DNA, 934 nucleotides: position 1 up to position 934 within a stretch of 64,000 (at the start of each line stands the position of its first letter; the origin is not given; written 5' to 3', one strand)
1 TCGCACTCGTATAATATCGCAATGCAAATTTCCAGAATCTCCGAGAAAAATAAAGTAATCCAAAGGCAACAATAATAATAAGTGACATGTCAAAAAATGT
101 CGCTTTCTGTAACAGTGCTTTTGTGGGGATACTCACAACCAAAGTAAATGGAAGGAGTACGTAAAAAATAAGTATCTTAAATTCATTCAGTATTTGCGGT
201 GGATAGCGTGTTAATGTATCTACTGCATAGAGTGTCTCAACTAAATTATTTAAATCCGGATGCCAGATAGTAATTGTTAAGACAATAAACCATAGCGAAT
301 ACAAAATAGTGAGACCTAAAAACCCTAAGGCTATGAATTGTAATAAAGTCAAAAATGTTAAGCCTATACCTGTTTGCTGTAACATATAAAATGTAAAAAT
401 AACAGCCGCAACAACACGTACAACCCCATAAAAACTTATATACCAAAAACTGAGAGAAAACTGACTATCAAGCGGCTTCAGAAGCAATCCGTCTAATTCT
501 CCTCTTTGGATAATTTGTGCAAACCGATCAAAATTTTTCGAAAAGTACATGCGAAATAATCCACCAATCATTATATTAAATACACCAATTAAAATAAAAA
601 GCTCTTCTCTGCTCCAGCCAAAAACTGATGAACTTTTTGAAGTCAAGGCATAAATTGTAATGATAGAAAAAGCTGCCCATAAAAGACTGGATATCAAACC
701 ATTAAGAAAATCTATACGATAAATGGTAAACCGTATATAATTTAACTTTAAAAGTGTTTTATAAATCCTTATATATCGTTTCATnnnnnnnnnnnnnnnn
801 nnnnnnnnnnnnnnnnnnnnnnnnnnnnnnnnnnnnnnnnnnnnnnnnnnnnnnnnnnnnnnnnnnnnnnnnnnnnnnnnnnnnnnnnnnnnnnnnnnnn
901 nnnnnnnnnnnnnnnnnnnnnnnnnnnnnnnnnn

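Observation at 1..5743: ABC-2 exporter operon with a single ATPase and six tandem permease genes alternating between two paralog types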

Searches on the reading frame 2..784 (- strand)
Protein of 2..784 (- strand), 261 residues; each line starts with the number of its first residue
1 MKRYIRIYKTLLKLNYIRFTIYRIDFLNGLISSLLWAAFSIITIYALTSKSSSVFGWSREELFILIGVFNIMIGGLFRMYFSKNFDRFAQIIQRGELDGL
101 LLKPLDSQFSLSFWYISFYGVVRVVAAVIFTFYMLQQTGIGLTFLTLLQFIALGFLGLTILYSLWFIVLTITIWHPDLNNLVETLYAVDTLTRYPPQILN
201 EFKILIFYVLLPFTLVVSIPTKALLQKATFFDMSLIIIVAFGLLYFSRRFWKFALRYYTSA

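Call 6: search_protein_families(library=pfam, proteins=[window:2-784:-], max_evalue=0.01)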
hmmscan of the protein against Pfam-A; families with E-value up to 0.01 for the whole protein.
window:2-784:- (261 aa): 1 family
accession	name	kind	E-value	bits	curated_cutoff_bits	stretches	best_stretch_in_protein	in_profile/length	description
PF06182.17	ABC2_membrane_6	-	4.7e-37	128.4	22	1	34-261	1-228/229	ABC-2 family transporter protein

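Call 7: search_protein_families(library=ncbifam, proteins=[window:2-784:-], max_evalue=0.01)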
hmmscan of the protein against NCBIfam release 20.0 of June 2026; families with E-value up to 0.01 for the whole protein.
window:2-784:- (261 aa): 0 families
